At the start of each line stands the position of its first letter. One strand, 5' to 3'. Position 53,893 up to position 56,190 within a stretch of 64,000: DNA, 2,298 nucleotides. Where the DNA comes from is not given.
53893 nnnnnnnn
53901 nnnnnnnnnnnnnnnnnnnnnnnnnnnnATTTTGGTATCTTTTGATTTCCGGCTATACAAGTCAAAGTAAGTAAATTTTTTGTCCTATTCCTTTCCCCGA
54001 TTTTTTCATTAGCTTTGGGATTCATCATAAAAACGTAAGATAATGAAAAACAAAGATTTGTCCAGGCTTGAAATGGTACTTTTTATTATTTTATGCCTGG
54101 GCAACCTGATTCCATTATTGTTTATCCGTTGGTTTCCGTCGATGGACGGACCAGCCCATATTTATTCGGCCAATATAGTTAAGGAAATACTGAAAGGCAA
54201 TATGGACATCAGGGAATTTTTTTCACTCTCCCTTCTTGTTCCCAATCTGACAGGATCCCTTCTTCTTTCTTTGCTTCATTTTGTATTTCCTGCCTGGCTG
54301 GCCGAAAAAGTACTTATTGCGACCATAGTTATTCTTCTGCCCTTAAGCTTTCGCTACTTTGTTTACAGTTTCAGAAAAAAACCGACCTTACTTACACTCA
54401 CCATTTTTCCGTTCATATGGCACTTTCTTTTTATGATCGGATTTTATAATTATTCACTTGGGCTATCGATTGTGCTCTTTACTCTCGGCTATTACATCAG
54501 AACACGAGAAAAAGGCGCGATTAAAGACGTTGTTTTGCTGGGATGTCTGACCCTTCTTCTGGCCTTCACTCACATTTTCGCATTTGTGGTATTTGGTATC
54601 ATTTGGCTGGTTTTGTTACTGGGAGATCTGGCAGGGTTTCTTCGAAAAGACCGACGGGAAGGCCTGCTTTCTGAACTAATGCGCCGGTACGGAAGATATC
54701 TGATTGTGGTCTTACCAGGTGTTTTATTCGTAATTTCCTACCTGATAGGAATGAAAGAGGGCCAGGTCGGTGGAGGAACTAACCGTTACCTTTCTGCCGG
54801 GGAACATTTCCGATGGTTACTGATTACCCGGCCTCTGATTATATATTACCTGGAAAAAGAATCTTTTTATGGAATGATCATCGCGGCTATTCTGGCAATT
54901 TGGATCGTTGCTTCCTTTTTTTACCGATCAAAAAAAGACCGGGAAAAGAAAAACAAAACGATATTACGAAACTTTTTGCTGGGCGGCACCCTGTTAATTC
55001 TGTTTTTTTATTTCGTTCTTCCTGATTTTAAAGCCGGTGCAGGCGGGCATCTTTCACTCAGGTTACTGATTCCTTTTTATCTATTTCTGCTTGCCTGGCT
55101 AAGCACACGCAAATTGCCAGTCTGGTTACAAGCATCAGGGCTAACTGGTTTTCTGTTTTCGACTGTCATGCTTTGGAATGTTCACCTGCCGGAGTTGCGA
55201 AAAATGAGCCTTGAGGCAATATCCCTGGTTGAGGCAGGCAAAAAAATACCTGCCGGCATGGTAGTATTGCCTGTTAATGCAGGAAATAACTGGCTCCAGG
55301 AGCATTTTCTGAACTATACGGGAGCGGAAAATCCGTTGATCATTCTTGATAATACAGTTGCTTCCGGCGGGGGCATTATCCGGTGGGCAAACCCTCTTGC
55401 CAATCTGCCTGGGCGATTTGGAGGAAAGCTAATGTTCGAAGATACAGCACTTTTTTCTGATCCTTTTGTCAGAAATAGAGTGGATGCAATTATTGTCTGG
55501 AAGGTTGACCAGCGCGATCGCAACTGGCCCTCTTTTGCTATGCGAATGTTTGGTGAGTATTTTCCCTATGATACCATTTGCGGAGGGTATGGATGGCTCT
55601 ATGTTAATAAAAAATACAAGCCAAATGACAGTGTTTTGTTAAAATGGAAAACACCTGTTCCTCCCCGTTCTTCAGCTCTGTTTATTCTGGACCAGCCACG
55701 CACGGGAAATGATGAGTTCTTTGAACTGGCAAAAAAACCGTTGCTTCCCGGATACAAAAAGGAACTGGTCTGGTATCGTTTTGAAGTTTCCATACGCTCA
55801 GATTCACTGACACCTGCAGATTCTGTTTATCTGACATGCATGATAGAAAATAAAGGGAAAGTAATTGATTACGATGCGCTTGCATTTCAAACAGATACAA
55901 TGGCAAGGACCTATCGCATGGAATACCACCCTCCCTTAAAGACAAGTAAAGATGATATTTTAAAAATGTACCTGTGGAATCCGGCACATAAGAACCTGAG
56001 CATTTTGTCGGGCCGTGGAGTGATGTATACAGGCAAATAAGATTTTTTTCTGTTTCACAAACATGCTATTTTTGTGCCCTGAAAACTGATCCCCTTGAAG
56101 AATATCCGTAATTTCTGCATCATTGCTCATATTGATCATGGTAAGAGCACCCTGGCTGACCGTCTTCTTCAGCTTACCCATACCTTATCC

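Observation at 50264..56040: Uncharacterised envelope-glycosylation locus: GT2 / [GT2-ATGA-SAM methyltransferase-FrhB-like Fe-S flavoprotein] / divergent 665-aa GT-C-like protein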

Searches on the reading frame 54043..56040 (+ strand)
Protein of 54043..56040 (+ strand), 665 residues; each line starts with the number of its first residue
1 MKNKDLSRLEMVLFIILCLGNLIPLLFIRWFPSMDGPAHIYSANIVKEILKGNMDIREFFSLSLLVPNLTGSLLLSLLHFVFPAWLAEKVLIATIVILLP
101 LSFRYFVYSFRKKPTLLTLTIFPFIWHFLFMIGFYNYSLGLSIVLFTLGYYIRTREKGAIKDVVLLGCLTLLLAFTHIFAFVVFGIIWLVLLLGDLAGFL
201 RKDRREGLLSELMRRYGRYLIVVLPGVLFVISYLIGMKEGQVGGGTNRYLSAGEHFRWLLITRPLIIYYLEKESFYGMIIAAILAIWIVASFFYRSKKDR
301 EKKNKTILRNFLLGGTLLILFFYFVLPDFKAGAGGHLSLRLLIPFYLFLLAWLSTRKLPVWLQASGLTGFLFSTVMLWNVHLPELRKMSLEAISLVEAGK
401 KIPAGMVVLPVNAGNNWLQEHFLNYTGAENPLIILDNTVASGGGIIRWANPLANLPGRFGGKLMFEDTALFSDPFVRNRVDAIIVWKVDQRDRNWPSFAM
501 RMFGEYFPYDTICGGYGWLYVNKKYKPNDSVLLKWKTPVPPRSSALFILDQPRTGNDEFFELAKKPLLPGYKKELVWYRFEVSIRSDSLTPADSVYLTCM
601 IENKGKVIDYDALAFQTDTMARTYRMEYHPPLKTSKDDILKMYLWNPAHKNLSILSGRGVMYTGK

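Call 4: search_protein_families(library=pfam, proteins=[window:54043-56040:+], max_evalue=0.01)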
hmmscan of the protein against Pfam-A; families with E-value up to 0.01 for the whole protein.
window:54043-56040:+ (665 aa): 0 families

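Call 5: search_protein_families(library=ncbifam, proteins=[window:54043-56040:+], max_evalue=0.01)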
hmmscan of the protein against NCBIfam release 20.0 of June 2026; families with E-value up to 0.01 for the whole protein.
window:54043-56040:+ (665 aa): 0 families

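Call 6: find_homologous_proteins(query=window:54043-56040:+)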
Query window:54043-56040:+ (665 aa): 24 proteins with E <= 0.001 among 8000 candidates.
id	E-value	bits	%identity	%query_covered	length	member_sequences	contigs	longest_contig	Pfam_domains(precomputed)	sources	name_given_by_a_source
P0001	0.0e+0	1391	95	96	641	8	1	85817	-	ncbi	ncbi:MAG: hypothetical protein ACPLXM_04190, partial [Bacteroidales bacterium]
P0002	0.0e+0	1205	78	100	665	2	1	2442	-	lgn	-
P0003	0.0e+0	1089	69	100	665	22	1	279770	-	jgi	-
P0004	0.0e+0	1057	68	100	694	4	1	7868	-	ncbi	-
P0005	6.1e-291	985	66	98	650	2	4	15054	-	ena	-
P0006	1.3e-154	534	41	99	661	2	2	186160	-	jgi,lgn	-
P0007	1.6e-126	442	60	51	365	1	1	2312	-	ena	-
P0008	4.1e-70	255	36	67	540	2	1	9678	-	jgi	-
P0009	6.7e-57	211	30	77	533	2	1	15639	-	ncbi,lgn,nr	ncbi:MAG: hypothetical protein K9H64_22200 [Bacteroidales bacterium]|nr:hypothetical protein [Bacter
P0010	2.7e-56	209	31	68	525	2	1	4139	-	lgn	-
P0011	1.4e-53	200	30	65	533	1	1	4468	-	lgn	-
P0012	3.2e-53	199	30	65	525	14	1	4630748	-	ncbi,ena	-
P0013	2.1e-52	197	31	66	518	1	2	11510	-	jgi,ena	-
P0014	4.8e-52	195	30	68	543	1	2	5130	-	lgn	-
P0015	8.6e-52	195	31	65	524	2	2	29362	-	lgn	-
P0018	1.0e-45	174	29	65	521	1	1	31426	-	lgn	-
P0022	2.7e-23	100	25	78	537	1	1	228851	-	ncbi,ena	-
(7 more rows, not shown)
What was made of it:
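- Tried and rejected: Word-index homology search of the 665-aa protein (call 6).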

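Call 8: find_encoding_contigs(protein=P0006, flank=8000, max_places=2)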
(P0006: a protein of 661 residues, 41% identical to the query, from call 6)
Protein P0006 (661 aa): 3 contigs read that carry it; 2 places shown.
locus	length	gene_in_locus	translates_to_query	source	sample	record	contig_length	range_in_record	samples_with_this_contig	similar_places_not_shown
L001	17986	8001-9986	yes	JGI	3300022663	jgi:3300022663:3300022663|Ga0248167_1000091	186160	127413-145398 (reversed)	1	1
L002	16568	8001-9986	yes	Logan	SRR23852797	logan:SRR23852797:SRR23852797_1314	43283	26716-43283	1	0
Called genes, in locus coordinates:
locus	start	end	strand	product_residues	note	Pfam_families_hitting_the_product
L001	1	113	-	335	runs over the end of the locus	PF00781:DAGK_cat, PF19279:YegS_C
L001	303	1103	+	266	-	PF00142:Fer4_NifH (weak), PF01656:CbiA, PF02374:ArsA_ATPase (weak), PF06564:CBP_BcsQ, PF09140:MipZ (faint), PF10609:ParA, PF13614:AAA_31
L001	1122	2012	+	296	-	PF02195:ParB_N, PF17762:HTH_ParB, PF01381:HTH_3 (faint), PF23552:ParB_C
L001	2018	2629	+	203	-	PF18935:DUF5683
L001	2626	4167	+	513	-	PF01464:SLT, PF01476:LysM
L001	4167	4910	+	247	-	PF00535:Glycos_transf_2, PF10111:Glyco_tranf_2_2, PF13641:Glyco_tranf_2_3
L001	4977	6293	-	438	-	PF04422:FrhB_FdhB_N, PF04432:FrhB_FdhB_C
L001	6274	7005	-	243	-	PF13489:Methyltransf_23 (weak), PF08241:Methyltransf_11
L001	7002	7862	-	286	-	PF13641:Glyco_tranf_2_3, PF00535:Glycos_transf_2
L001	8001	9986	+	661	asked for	-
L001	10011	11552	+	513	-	-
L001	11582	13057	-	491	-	PF13231:PMT_2 (weak)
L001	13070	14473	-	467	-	PF07021:MetW, PF13489:Methyltransf_23, PF13847:Methyltransf_31, PF08241:Methyltransf_11, PF08242:Methyltransf_12 (weak), PF13649:Methyltransf_25, PF00535:Glycos_transf_2, PF10111:Glyco_tranf_2_2 (weak), +1 more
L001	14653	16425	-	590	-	-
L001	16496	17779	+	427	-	PF25023:TEN_YD-shell (faint), PF05593:RHS_repeat (weak)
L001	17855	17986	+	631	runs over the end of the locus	-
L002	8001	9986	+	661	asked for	-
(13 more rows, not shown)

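Call 9: find_encoding_contigs(protein=P0012, flank=8000, max_places=2)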
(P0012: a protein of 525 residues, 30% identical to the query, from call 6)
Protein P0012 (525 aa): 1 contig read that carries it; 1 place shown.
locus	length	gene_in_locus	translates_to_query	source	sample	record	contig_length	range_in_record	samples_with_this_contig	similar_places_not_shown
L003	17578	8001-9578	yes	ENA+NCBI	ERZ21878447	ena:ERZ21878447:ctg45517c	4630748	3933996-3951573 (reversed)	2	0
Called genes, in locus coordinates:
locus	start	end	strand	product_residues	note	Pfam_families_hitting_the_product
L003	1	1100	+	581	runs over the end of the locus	PF02878:PGM_PMM_I, PF02879:PGM_PMM_II, PF02880:PGM_PMM_III, PF00408:PGM_PMM_IV (weak)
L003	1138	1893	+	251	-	PF06439:3keto-disac_hyd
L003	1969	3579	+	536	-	PF08757:CotH, PF18962:Por_Secre_tail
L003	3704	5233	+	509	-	PF00117:GATase, PF07722:Peptidase_C26 (weak), PF02540:NAD_synthase, PF00958:GMP_synt_C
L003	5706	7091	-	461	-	PF05970:PIF1, PF13604:AAA_30, PF13245:AAA_19, PF13538:UvrD_C_2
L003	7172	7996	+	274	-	PF00535:Glycos_transf_2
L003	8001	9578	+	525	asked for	-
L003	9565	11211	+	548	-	PF13231:PMT_2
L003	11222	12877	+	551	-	-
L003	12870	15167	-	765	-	PF19830:DUF6311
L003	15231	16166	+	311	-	PF00535:Glycos_transf_2, PF13641:Glyco_tranf_2_3 (weak)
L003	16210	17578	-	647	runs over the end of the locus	PF00150:Cellulase, PF21582:CBM30 (weak)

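Call 10: find_encoding_contigs(protein=P0003, flank=8000, max_places=2)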
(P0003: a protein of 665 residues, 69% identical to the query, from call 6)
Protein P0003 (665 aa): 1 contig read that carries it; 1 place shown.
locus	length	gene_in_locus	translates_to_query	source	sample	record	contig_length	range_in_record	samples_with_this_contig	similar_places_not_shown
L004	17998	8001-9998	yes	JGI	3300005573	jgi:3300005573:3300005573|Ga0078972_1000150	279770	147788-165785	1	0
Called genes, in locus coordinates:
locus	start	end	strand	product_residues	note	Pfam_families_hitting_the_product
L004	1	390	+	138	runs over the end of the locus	-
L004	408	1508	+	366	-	PF05096:Glu_cyclase_2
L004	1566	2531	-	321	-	PF00781:DAGK_cat, PF19279:YegS_C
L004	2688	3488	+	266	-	PF00142:Fer4_NifH (weak), PF01656:CbiA, PF02374:ArsA_ATPase (weak), PF06564:CBP_BcsQ, PF09140:MipZ (faint), PF10609:ParA, PF13614:AAA_31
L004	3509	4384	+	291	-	PF02195:ParB_N, PF17762:HTH_ParB, PF23552:ParB_C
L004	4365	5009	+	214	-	PF18935:DUF5683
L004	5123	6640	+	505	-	PF01464:SLT, PF01476:LysM, PF23473:LysM3_LYK4_5 (faint), PF01476:LysM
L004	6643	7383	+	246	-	PF00535:Glycos_transf_2, PF10111:Glyco_tranf_2_2, PF13641:Glyco_tranf_2_3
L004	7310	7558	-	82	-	-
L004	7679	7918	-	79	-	PF00535:Glycos_transf_2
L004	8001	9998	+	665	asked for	-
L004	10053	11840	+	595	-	PF00009:GTP_EFTU, PF00071:Ras, PF03144:GTP_EFTU_D2, PF22042:EF-G_D2 (faint), PF00679:EFG_C, PF06421:LepA_C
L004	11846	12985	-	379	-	PF01594:AI-2E_transport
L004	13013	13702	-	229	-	PF00072:Response_reg, PF00486:Trans_reg_C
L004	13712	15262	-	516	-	PF00512:HisKA, PF02518:HATPase_c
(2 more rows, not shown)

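Call 32: predict_structure(alignment_id=A2)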
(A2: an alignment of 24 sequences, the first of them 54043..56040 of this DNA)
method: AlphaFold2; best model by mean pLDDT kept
length: 665 residues; sequences in the alignment: 24
mean_pLDDT: 79.2   pTM: 0.73
mean pLDDT of the five models: 79.2, 78.6, 78.6, 78.5, 77.9
residues with pLDDT >= 90: 107; 70-90: 432; 50-70: 97; < 50: 29
segments of 3 or more residues with pLDDT < 50: 240-247, 298-300, 329-335, 528-532
pLDDT, mean of each block of 10 residues (from residue 1): 67 90 86 83 92 86 74 89 92 91 88 79 77 73 91 79 88 85 85 77 63 74 83 68 46 82 75 87 91 63 68 85 66 54 83 81 89 88 85 87 87 75 90 84 79 71 60 83 84 78 83 75 66 52 78 88 76 66 82 79 86 84 85 75 88 90 66
secondary structure, 60 per line:
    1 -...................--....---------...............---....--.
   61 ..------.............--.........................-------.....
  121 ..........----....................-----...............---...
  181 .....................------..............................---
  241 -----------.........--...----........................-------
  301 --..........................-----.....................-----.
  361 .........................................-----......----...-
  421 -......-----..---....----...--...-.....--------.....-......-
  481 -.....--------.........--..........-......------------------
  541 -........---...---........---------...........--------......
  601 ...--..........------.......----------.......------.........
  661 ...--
elements in order: H2-20 H23-26 H36-50 H54-57 E60-62 H69-81 H84-108 H116-130 H135-154 H160-174 H178-201 H208-237 H252-260 H270-293 H303-328 H334-354 H360-401 E407-412 H422-427 H438-441 E446-448 H455-459 H468-472 H474-479 E482-486 H495-503 E506-512 E517-522 E542-549 E553-555 E559-566 E576-586 E595-603 E606-615 E622-628 E639-645 E652-663

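Call 35: fold_search(model_id=the predicted structure, library=pdb)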
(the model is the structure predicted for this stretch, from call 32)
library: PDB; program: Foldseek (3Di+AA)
matches with E <= 10: 983; with E <= 0.001: 10
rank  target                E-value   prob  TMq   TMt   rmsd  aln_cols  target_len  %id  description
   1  5ezm                  7.2e-05  1.00  0.37  0.44  13.3       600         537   12  Crystal Structure of ArnT from Cupriavidus metallidurans in the apo state (released 2016-02-17)
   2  8agc_A                7.8e-05  1.00  0.43  0.42   9.9       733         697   11  Structure of yeast oligosaccharylransferase complex with lipid-linked oligosaccharide and non-acceptor peptide bound (released 2022-12-07)
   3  7oci_F                1.3e-04  1.00  0.40  0.41  11.4       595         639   12  Cryo-EM structure of yeast Ost6p containing oligosaccharyltransferase complex (released 2022-02-16)
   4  8age_A                1.7e-04  1.00  0.43  0.44   9.8       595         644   12  Structure of yeast oligosaccharylransferase complex with acceptor peptide bound (released 2022-12-07)
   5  5f15                  3.2e-04  1.00  0.40  0.47  10.7       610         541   11  Crystal Structure of ArnT from Cupriavidus metallidurans bound to Undecaprenyl phosphate (released 2016-02-17)
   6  6ezn_F                4.7e-04  1.00  0.40  0.40  12.6       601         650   11  Cryo-EM structure of the yeast oligosaccharyltransferase (OST) complex (released 2018-01-17)
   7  8if8_C                6.1e-04  1.00  0.30  0.32  17.2       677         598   12  Arabinosyltransferase AftA (released 2023-05-31)
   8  8agb_A                7.2e-04  1.00  0.44  0.46  11.9       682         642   10  Structure of yeast oligosaccharylransferase complex with lipid-linked oligosaccharide bound (released 2022-12-07)
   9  6c26_A                7.2e-04  1.00  0.40  0.41  12.7       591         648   10  The Cryo-EM structure of a eukaryotic oligosaccharyl transferase complex (released 2018-01-31)
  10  6ftg_5                9.4e-04  1.00  0.34  0.35  14.4       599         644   13  Subtomogram average of OST-containing ribosome-translocon complexes from canine rough microsomal membranes (released 2018-03-21)
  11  8b6l_I                1.2e-03  1.00  0.41  0.40  14.4       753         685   10  Subtomogram average of the human Sec61-TRAP-OSTA-translocon (released 2022-12-07)
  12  6s7t_A                1.5e-03  1.00  0.36  0.34  14.1       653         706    9  Cryo-EM structure of human oligosaccharyltransferase complex OST-B (released 2019-12-18)
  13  9n9j_I                1.6e-03  1.00  0.40  0.38  11.9       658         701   12  Structure of a GRP94 folding intermediate engaged with a CCDC134- and FKBP11-bound secretory translocon (released 2025-11-19)
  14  6zps_AAA              1.9e-03  1.00  0.12  0.13   9.7       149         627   10  Structure of Unliganded MgGH51 a-L-Arabinofuranosidase Crystal Type 3 Collected at 2.75 A (released 2020-11-11)
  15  8pn9_A                1.9e-03  1.00  0.40  0.40  12.1       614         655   10  Structure of human oligosaccharyltransferase OST-A complex bound to NGI-1 (released 2024-05-08)
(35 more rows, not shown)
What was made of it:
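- Closest known: Arn lipid A modification pathway. Same: ArnT is the top fold hit of the 665-aa protein (call 35).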

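Call 61: find_encoding_contigs(protein=P0022, flank=8000, max_places=1)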
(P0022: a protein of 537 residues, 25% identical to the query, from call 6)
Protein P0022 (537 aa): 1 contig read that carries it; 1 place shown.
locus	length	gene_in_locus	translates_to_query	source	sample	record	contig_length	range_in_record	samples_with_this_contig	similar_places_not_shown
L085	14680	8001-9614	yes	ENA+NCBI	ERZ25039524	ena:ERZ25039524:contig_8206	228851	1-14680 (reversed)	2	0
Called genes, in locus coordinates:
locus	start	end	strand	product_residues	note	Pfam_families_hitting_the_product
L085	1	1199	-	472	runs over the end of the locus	PF00115:COX1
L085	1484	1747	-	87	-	PF00034:Cytochrom_C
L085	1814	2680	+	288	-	-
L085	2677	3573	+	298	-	-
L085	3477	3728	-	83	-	-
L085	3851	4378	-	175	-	-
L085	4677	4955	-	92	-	PF13291:ACT_4, PF01842:ACT, PF22629:ACT_AHAS_ss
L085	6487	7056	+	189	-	-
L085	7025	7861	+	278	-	PF00535:Glycos_transf_2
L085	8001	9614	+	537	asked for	-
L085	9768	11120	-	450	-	PF09594:GT87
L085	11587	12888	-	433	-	PF09594:GT87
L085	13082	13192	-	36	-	-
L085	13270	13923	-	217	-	PF04191:PEMT, PF04140:ICMT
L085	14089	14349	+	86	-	PF08279:HTH_11, PF13412:HTH_24 (faint)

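Call 62: find_encoding_contigs(protein=P0018, flank=8000, max_places=1)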
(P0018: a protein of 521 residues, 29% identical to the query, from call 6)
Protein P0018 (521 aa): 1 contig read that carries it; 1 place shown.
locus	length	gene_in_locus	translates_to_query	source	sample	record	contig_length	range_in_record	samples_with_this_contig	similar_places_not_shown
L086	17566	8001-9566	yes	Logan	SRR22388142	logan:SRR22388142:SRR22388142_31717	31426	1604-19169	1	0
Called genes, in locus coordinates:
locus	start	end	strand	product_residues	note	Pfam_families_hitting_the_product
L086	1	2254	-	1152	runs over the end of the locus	PF14870:PSII_BNR (faint), PF15902:Sortilin-Vps10, PF18911:PKD_4, PF00801:PKD, PF19081:Ig_7, PF18962:Por_Secre_tail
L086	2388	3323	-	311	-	PF13793:Pribosyltran_N, PF00156:Pribosyltran, PF14572:Pribosyl_synth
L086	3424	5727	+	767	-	PF00912:Transgly, PF28500:PBP_middle, PF00905:Transpeptidase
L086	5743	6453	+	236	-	PF01144:CoA_trans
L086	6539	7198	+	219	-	PF01144:CoA_trans, PF13336:AcetylCoA_hyd_C (weak)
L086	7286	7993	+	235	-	PF00535:Glycos_transf_2, PF10111:Glyco_tranf_2_2, PF13641:Glyco_tranf_2_3 (weak)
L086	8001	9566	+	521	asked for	-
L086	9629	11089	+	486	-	PF09852:DUF2079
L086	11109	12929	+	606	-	-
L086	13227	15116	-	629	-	PF00005:ABC_tran, PF13401:AAA_22 (faint), PF13304:AAA_21 (faint), PF08352:oligo_HPY (weak), PF00005:ABC_tran, PF02463:SMC_N (weak)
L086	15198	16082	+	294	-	PF00231:ATP-synt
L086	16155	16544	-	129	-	PF03544:TonB_C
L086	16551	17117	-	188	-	PF00551:Formyl_trans_N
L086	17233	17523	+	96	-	PF00550:PP-binding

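Call 63: find_encoding_contigs(protein=P0015, flank=8000, max_places=1)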
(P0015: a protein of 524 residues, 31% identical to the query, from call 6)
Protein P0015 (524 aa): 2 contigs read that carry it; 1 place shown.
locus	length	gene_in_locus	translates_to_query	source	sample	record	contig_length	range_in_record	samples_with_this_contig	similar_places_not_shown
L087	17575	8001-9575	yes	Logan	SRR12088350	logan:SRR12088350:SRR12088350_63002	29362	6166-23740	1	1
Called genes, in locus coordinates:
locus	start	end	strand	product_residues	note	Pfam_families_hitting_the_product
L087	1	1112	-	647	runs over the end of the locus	-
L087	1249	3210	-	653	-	PF09852:DUF2079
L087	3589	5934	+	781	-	PF07494:Reg_prop (faint), PF21544:PorZ_N_b_propeller, PF18962:Por_Secre_tail (weak)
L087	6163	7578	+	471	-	PF05221:AdoHcyase, PF00670:AdoHcyase_NAD, PF02826:2-Hacid_dh_C (weak), PF07991:KARI_N (weak)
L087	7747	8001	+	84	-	PF16118:DUF4834 (weak)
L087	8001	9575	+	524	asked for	-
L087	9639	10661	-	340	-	PF05496:RuvB_N, PF00004:AAA, PF07728:AAA_5 (faint), PF17864:AAA_lid_4, PF05491:WHD_RuvB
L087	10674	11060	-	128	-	PF00072:Response_reg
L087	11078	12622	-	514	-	-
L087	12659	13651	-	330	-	PF02445:NadA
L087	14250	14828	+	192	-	PF00085:Thioredoxin (faint), PF00462:Glutaredoxin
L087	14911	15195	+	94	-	PF00166:Cpn10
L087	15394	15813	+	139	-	PF02502:LacAB_rpiB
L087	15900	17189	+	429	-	PF02589:LUD_dom, PF13187:Fer4_9 (faint), PF13746:Fer4_18 (faint), PF00037:Fer4 (faint), PF12797:Fer4_2 (faint), PF12838:Fer4_7 (weak), PF13183:Fer4_8, PF13534:Fer4_17 (weak), +3 more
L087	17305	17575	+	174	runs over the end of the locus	-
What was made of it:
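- L003 and L085-L087 lack it too (calls 9, 61-63).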
